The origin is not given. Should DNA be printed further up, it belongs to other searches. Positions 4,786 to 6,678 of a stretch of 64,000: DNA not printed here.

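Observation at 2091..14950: Compact NRPS cluster with an ACAD / stand-alone A enzyme / carrier-protein starter cassette: predicted N-acyl (pyrrolyl- or unsaturated-acyl-) dipeptide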

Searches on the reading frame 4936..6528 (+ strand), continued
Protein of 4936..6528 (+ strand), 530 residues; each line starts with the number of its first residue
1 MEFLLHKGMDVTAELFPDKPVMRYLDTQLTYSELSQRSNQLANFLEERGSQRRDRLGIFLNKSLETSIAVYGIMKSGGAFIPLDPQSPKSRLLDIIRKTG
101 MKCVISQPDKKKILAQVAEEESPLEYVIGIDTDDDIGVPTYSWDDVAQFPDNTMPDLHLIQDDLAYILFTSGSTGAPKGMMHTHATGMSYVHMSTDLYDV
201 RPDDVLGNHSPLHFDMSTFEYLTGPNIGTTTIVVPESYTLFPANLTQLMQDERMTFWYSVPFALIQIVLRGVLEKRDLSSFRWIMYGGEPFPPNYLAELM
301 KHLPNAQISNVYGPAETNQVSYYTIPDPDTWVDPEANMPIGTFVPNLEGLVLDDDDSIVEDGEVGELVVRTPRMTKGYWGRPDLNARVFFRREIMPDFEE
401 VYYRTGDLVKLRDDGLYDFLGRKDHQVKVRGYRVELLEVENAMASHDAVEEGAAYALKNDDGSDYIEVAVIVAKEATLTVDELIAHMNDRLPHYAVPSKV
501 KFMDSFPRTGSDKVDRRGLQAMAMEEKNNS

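Call 41: search_protein_families(library=pfam, proteins=[L071:484-2349:+, L071:2418-5816:+, L071:6423-7646:+, L071:7688-8812:+, L071:11959-17433:+, L071:17433-20225:+, L071:20218-20952:+, L003:11578-12291:+, L003:6131-7747:+, L007:5658-7151:+], max_evalue=0.01)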
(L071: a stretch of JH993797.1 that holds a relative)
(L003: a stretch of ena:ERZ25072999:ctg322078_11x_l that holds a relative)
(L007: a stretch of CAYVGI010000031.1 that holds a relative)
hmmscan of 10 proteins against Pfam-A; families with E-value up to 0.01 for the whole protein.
L071:484-2349:+ (621 aa): 3 families
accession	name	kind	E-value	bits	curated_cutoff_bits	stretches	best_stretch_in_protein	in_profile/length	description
PF14516.12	AAA_35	-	3.3e-147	490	27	1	282-614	2-330/331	AAA-like domain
PF13676.11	TIR_2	-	0.00048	21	28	1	97-200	2-100/122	TIR domain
PF13401.12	AAA_22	-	0.0012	19.6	27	1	316-438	10-109/130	AAA domain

L071:2418-5816:+ (1132 aa): 5 families
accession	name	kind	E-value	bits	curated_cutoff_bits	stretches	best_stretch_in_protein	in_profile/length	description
PF01590.32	GAF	-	1e-47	162.4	22.4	3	950-1067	2-112/133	GAF domain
PF13185.12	GAF_2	-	5.7e-27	95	28.6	3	948-1062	2-108/136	GAF domain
PF14516.12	AAA_35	-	2.4e-26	92.8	27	1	7-343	4-330/331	AAA-like domain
PF13492.12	GAF_3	-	4.4e-14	53.4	27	2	561-674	1-100/129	GAF domain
PF13401.12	AAA_22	-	0.00084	20.1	27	1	40-171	13-123/130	AAA domain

L071:6423-7646:+ (407 aa): 2 families
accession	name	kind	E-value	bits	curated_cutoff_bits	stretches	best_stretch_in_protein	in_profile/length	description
PF13795.12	HupE_UreJ_2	-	8.3e-44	149.5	24.5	1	203-365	2-155/156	HupE / UreJ protein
PF04955.18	HupE_UreJ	-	0.0083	16.1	23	0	204-366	23-161/179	HupE / UreJ protein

L071:7688-8812:+ (374 aa): 1 family
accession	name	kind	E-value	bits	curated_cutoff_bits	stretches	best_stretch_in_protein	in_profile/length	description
PF02423.21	OCD_Mu_crystall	-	6.1e-60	203.3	24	1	41-349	8-311/314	Ornithine cyclodeaminase/mu-crystallin family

L071:11959-17433:+ (1824 aa): 6 families
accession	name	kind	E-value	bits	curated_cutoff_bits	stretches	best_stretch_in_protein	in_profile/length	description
PF00668.25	Condensation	-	8.9e-115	384.4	30.6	2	1376-1791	3-440/456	Condensation domain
PF00501.34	AMP-binding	-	2.8e-82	277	29.9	1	460-805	1-384/384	AMP-binding enzyme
PF00550.31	PP-binding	-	1.2e-16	61.2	20.8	1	1300-1361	2-66/67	Phosphopantetheine attachment site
PF06508.19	QueC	-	4.2e-05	23.6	22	1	952-1023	2-73/210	Queuosine biosynthesis protein QueC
PF13193.12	AMP-binding_C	-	0.0022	19.3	24.5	0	1224-1270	26-76/76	AMP-binding enzyme C-terminal domain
PF02568.20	ThiI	-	0.0041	17.2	20.5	1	951-1059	5-120/197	Thiamine biosynthesis protein (ThiI)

L071:17433-20225:+ (930 aa): 3 families
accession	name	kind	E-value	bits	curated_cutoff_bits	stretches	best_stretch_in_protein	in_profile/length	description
PF00668.25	Condensation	-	2.5e-98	330.2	30.6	1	5-442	2-456/456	Condensation domain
PF00501.34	AMP-binding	-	2e-95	320.3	29.9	1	460-815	2-384/384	AMP-binding enzyme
PF16911.10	PapA_C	-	0.0029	17.5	30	1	221-257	5-41/203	Phthiocerol/phthiodiolone dimycocerosyl transferase C-terminus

L071:20218-20952:+ (244 aa): 3 families
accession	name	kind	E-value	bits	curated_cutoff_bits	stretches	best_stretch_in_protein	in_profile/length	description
PF13489.12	Methyltransf_23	-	1.8e-07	31.5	27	1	82-147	72-135/164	Methyltransferase domain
PF08241.18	Methyltransf_11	-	4.9e-05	24.3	21.2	1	72-128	45-95/95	Methyltransferase domain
PF08242.18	Methyltransf_12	-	0.00095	20.3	30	1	80-126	55-98/98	Methyltransferase domain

L003:11578-12291:+ (237 aa): 2 families
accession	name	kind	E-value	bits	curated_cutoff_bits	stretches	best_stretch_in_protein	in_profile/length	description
PF01794.25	Ferric_reduct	-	9.9e-05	22.8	28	1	55-182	2-118/121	Ferric reductase like transmembrane component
PF13962.11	PGG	-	0.0074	16.5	24.1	0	130-186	51-107/116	Domain of unknown function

L003:6131-7747:+ (538 aa): 0 families

L007:5658-7151:+ (498 aa): 3 families
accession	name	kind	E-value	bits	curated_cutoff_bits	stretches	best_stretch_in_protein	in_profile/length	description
PF00975.26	Thioesterase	-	2.5e-19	70.9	26.4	1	228-467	2-217/226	Thioesterase domain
PF00550.31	PP-binding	-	3.3e-18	66.1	20.8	1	142-205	2-67/67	Phosphopantetheine attachment site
PF13193.12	AMP-binding_C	-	2e-09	38.7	24.5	1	46-105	17-76/76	AMP-binding enzyme C-terminal domain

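Call 43: search_protein_families(library=ncbifam, proteins=[L071:7688-8812:+, L071:6423-7646:+, L071:20218-20952:+, L003:19726-20517:+, L003:11578-12291:+, L003:4480-6111:+, L003:6131-7747:+], max_evalue=0.01)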
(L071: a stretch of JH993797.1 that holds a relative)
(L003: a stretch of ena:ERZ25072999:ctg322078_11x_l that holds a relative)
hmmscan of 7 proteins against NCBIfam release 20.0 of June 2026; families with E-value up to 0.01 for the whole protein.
L071:7688-8812:+ (374 aa): 13 families
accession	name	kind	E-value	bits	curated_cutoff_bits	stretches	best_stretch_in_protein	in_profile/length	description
NF005762.1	PRK07589.1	equivalog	5.3e-54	183.4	350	1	31-372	3-333/334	ornithine cyclodeaminase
TIGR02371.1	ala_DH_arch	equivalog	6.4e-51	173.4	409.15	1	29-359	2-324/325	alanine dehydrogenase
NF006379.0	PRK08618.1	equivalog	1.3e-43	149.5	417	1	50-358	15-325/326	ornithine cyclodeaminase family protein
NF045643.1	ImmsucRedBhcD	equivalog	8e-40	137.1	500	1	96-358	61-320/321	iminosuccinate reductase BhcD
NF004793.0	PRK06141.1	equivalog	6.2e-39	133.8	322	1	51-346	16-309/314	bifunctional Delta(1)-pyrroline-2-carboxylate/Delta(1)-piperideine-2-carboxylate reductase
NF006141.0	PRK08291.1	equivalog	1.7e-30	106.1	408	1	99-357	68-328/330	cyclodeaminase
NF005603.0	PRK07340.1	equivalog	3.3e-30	105.4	266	1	31-345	6-300/307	delta(1)-pyrroline-2-carboxylate reductase family protein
NF005296.0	PRK06823.1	equivalog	8.4e-26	90.7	438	1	50-343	15-309/315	ornithine cyclodeaminase family protein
TIGR02992.1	ectoine_eutC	equivalog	4.3e-23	81.9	471.65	1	109-357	75-325/326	ectoine utilization protein EutC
NF005011.0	PRK06407.1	subfamily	7e-23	81.3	337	1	50-346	16-297/302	ornithine cyclodeaminase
NF045512.1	PyrPipCarbRedLhpI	equivalog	2.5e-20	72.8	400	1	52-292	16-244/298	bifunctional Delta(1)-pyrroline-2-carboxylate/Delta(1)-piperideine-2-carboxylate reductase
TIGR03944.1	dehyd_SbnB_fam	equivalog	4.4e-19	68.7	326.9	1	101-240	70-209/327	2,3-diaminopropionate biosynthesis protein SbnB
NF004848.0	PRK06199.1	subfamily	7.6e-11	41.7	362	1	114-249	106-243/379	tyramine oxidase subunit B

L071:6423-7646:+ (407 aa): 0 families

L071:20218-20952:+ (244 aa): 1 family
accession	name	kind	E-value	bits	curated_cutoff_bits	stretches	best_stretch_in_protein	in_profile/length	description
NF043040.1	corrin_prot_MT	hypoth_equivalog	0.0099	15.3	180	0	85-129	103-148/216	corrinoid protein-associated methyltransferase CpaM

L003:19726-20517:+ (263 aa): 0 families

L003:11578-12291:+ (237 aa): 2 families
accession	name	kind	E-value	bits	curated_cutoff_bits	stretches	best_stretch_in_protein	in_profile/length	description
NF003831.1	PRK05419.1-2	equivalog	8.4e-07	28.7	130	1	50-218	43-194/212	protein-methionine-sulfoxide reductase heme-binding subunit MsrQ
NF040998.1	MamZ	equivalog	5.3e-05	21.9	650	1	58-227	477-626/633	magnetosome biogenesis transporter MamZ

L003:4480-6111:+ (543 aa): 0 families

L003:6131-7747:+ (538 aa): 0 families

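Call 62: search_solved_structures(query=L071:7688-8812:+, max_evalue=1e-10)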
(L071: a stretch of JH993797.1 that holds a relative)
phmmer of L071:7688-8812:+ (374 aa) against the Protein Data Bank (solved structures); distinct sequences matched with E-value up to 1e-10: 11.
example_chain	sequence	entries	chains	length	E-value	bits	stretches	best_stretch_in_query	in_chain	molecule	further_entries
5gzi_B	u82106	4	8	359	2.3e-88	299.8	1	26-371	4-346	Lysine cyclodeaminase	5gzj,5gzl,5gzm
5yu0_A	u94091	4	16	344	5.3e-88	298.6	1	28-371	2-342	Lysine cyclodeaminase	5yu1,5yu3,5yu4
1u7h_A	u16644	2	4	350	5.5e-36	127.6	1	81-360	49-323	ornithine cyclodeaminase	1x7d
6t3e_A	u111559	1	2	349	1.5e-35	126.2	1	50-359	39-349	DELTA1-pyrroline-2-carboxylate reductase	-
1vll_A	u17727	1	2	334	7.8e-35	123.8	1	27-357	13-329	alanine dehydrogenase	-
1omo_A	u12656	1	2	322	1.2e-34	123.2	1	28-357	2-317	alanine dehydrogenase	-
2i99_A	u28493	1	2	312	2.8e-31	112.1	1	67-346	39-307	Mu-crystallin homolog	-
4bv8_A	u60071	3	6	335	6.5e-30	107.6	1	68-346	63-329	THIOMORPHOLINE-CARBOXYLATE DEHYDROGENASE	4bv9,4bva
6rqa_A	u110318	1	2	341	1e-28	103.7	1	100-353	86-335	iminosuccinate reductase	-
3hdj_A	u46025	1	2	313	5.8e-15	58.4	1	127-339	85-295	Probable ornithine cyclodeaminase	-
7rbp_A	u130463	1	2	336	7.8e-15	58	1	95-345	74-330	Ornithine cyclodeaminase/mu-crystallin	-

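Call 77: search_protein_families(library=pfam, proteins=[L020:223-2637:-, L020:2471-3478:-, L020:3450-4745:-, L020:4841-5848:+, L020:6354-7583:+, L020:20519-21493:+, L058:4372-5610:-, L058:5625-7445:-, L058:16037-17380:+, L058:18361-20718:+], max_evalue=0.001)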
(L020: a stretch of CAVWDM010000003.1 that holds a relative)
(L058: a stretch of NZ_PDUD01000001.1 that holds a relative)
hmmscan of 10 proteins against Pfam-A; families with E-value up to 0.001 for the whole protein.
L020:223-2637:- (804 aa): 3 families
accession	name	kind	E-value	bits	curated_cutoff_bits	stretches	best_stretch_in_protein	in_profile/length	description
PF07992.20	Pyr_redox_2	-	3.7e-31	109.1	26.1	1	61-367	1-291/291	Pyridine nucleotide-disulphide oxidoreductase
PF00586.29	AIRS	-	1e-15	58.6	24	1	500-608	2-111/112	AIR synthase related protein, N-terminal domain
PF02769.27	AIRS_C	-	1.3e-15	58.3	23.1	1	621-795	1-150/156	AIR synthase related protein, C-terminal domain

L020:2471-3478:- (335 aa): 1 family
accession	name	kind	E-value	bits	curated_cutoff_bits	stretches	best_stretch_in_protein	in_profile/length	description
PF10017.15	Methyltransf_33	-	1.6e-113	379.2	23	1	30-328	2-303/304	Histidine-specific methyltransferase, SAM-dependent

L020:3450-4745:- (431 aa): 2 families
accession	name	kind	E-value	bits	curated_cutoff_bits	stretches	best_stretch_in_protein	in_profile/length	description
PF03781.23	FGE-sulfatase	-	6.3e-46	157.5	23.3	1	171-427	7-252/255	Sulfatase-modifying factor enzyme 1-like domain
PF12867.12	DinB_2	-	6.8e-11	43.1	24.8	1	10-133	3-126/128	DinB superfamily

L020:4841-5848:+ (335 aa): 3 families
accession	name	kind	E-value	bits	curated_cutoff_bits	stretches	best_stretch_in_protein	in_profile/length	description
PF00534.26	Glycos_transf_1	-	1.4e-16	61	26.4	1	140-287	14-164/172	Glycosyl transferases group 1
PF13692.12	Glyco_trans_1_4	-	3.8e-14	53.6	27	1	143-277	3-138/142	Glycosyl transferases group 1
PF20706.3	GT4-conflict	-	4e-06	26.5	26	1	148-257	222-322/385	Family 4 Glycosyltransferase in conflict systems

L020:6354-7583:+ (409 aa): 1 family
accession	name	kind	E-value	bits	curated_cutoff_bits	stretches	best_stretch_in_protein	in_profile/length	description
PF13795.12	HupE_UreJ_2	-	1.9e-45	154.8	24.5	1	217-378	1-154/156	HupE / UreJ protein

L020:20519-21493:+ (324 aa): 2 families
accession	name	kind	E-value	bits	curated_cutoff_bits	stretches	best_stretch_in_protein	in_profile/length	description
PF13621.12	Cupin_8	-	7.4e-22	78.9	27.4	1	56-294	5-246/252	Cupin-like domain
PF08007.18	JmjC_2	-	0.00013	21.9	22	1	250-296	74-121/127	JmjC domain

L058:4372-5610:- (412 aa): 1 family
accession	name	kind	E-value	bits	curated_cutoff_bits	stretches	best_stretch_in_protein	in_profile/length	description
PF13795.12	HupE_UreJ_2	-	7e-48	162.7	24.5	1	194-366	2-154/156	HupE / UreJ protein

L058:5625-7445:- (606 aa): 6 families
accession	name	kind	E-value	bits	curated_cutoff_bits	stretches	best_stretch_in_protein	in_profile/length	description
PF00005.33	ABC_tran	-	1.9e-31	109.9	25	1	384-535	2-137/137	ABC transporter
PF00664.28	ABC_membrane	-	1.8e-14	54.5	28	1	64-295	18-250/274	ABC transporter transmembrane region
PF13555.12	AAA_29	-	3.1e-07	30.5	27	1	388-421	17-50/61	P-loop containing region of AAA domain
PF20720.3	nSTAND3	-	4.6e-05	23.6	27.2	1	389-471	13-88/155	Novel STAND NTPase 3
PF02463.25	SMC_N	-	5.1e-05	23.3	40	0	395-576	26-210/220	RecF/RecN/SMC N terminal domain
PF03193.22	RsgA_GTPase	-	0.00033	21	30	1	374-415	88-128/174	RsgA GTPase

L058:16037-17380:+ (447 aa): 3 families
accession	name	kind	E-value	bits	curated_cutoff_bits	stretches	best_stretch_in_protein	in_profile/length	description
PF06722.18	EryCIII-like_C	-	3.6e-12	46.9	31.7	1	323-431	24-131/145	Erythromycin biosynthesis protein CIII-like, C-terminal domain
PF04101.22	Glyco_tran_28_C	-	0.00038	21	22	1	330-423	54-152/166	Glycosyltransferase family 28 C-terminal domain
PF00201.24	UDPGT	-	0.00041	19.7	19.5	1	320-422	315-415/499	UDP-glucoronosyl and UDP-glucosyl transferase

L058:18361-20718:+ (785 aa): 5 families
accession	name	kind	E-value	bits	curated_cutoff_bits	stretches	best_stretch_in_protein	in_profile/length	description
PF13614.12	AAA_31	-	2.1e-10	41.2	27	1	587-708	2-128/177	AAA domain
PF13807.11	GNVR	-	3e-10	40.3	27.7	1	453-523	11-81/82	G-rich domain on putative tyrosine kinase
PF02706.20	Wzz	-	6.8e-10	39.6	25.5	1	19-112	3-90/91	Chain length determinant protein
PF10609.15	ParA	-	3.6e-07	30.3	27.1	1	586-728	3-142/246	NUBPL iron-transfer P-loop NTPase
PF01656.29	CbiA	-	1.2e-06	28.9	25.4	1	589-683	1-54/125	CobQ/CobB/MinD/ParA nucleotide binding domain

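Call 93: search_solved_structures(query=L003:7768-8835:+, max_evalue=1e-10)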
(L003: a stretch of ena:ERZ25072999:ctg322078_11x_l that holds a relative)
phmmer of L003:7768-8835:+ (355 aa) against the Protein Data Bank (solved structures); distinct sequences matched with E-value up to 1e-10: 12.
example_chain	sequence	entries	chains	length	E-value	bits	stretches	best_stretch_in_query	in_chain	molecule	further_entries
5gzi_B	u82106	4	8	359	1.5e-92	313.8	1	1-345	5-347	Lysine cyclodeaminase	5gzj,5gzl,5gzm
5yu0_A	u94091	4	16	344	1.8e-92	313.5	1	1-344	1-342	Lysine cyclodeaminase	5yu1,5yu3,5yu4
1u7h_A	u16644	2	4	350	4.5e-38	134.7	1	27-333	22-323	ornithine cyclodeaminase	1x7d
1omo_A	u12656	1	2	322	8.3e-36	127.2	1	56-331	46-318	alanine dehydrogenase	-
1vll_A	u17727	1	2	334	9.3e-36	127.1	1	56-331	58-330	alanine dehydrogenase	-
6t3e_A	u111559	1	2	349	7.7e-34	120.8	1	43-332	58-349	DELTA1-pyrroline-2-carboxylate reductase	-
6rqa_A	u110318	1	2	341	7.3e-26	94.5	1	75-328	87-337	iminosuccinate reductase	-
4bv8_A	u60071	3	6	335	9.6e-23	84.3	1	45-318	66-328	THIOMORPHOLINE-CARBOXYLATE DEHYDROGENASE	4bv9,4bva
2i99_A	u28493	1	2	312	1.1e-22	84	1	31-318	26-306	Mu-crystallin homolog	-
3hdj_A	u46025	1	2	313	2e-16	63.5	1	100-311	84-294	Probable ornithine cyclodeaminase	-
7rbp_A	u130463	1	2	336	1.4e-15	60.7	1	73-319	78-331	Ornithine cyclodeaminase/mu-crystallin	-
4m54_A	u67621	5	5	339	3.1e-11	46.5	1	64-212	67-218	Putative ornithine cyclodeaminase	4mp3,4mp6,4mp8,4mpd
